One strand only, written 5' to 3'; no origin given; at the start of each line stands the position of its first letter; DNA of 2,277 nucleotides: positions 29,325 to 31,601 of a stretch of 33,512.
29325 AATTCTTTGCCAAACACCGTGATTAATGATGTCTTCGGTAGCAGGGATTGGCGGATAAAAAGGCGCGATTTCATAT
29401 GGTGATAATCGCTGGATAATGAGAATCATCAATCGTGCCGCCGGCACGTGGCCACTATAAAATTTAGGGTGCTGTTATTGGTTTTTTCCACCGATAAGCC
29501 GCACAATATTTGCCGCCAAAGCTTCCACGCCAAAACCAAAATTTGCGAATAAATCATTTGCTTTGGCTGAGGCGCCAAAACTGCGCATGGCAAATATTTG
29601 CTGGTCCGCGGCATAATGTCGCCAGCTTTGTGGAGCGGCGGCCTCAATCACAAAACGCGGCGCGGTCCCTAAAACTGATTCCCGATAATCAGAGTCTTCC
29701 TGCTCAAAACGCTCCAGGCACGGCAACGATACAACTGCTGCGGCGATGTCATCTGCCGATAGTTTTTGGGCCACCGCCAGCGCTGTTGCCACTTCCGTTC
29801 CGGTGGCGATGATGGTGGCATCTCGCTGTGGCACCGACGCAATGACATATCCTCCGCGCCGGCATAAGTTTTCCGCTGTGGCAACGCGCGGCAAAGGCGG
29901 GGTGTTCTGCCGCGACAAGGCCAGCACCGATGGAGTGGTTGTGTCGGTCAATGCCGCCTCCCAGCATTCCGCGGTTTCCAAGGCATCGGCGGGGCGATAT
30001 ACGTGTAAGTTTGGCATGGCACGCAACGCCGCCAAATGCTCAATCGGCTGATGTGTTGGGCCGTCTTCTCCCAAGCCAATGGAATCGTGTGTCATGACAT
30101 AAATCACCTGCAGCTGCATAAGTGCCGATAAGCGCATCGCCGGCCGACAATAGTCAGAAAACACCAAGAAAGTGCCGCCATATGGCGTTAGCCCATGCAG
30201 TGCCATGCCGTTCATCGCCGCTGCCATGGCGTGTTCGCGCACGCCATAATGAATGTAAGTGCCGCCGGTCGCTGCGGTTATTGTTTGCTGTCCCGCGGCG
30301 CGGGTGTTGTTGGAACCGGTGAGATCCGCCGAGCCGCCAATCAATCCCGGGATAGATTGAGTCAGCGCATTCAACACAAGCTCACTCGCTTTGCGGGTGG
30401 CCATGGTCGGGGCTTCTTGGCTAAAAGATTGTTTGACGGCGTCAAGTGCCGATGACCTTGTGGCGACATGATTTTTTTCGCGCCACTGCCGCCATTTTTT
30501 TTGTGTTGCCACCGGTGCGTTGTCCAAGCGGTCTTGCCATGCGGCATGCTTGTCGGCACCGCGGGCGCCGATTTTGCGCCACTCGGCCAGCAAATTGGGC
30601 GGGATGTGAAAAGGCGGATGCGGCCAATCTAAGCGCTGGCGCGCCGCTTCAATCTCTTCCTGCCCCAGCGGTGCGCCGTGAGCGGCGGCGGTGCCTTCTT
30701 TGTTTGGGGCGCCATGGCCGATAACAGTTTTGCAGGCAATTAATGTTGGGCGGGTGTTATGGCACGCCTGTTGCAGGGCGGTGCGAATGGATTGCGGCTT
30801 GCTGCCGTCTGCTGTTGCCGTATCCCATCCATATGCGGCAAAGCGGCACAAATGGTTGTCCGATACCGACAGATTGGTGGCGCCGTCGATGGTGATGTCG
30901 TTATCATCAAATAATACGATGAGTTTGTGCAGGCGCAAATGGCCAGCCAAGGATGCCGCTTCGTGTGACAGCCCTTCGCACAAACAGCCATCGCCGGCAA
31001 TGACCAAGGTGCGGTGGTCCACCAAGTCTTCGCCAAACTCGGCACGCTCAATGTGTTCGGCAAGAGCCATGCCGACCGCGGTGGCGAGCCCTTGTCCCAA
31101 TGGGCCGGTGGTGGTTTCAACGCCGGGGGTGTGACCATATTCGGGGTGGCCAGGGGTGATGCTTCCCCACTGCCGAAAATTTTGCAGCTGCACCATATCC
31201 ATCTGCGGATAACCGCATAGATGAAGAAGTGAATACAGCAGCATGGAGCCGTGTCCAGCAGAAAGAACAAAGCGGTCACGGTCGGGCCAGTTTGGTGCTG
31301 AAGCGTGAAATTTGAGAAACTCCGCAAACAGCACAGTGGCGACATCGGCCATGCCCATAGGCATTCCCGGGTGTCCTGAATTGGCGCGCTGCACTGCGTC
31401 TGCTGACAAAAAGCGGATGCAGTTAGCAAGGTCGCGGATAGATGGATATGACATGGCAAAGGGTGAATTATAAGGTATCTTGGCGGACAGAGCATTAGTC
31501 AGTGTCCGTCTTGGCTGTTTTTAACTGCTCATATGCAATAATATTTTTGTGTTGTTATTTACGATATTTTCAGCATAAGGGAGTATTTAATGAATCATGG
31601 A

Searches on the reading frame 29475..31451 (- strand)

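Call 80: search_protein_families(library=pfam, proteins=[window:29475-31451:-], max_evalue=0.001)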
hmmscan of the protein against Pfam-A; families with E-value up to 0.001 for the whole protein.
window:29475-31451:- (658 aa): 6 families
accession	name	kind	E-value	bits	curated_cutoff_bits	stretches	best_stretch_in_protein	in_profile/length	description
PF00456.26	Transketolase_N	-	7e-127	423.4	22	1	7-313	4-315/334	Transketolase, thiamine diphosphate binding domain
PF02779.29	Transket_pyr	-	3.1e-57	193.5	27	1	349-518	2-173/174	Transketolase, pyrimidine binding domain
PF22613.1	Transketolase_C_1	-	1.6e-30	106.1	27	1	533-640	1-112/113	Transketolase-like TK C-terminal domain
PF02780.25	Transketolase_C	-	5e-10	39.8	25.9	1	535-607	2-81/124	Transketolase, C-terminal domain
PF13292.11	DXP_synthase_N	-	8.1e-06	25.7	21.2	1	6-189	19-176/274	1-deoxy-D-xylulose-5-phosphate synthase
PF02775.26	TPP_enzyme_C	-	0.00065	20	21.9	0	112-239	24-150/151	Thiamine pyrophosphate enzyme, C-terminal TPP binding domain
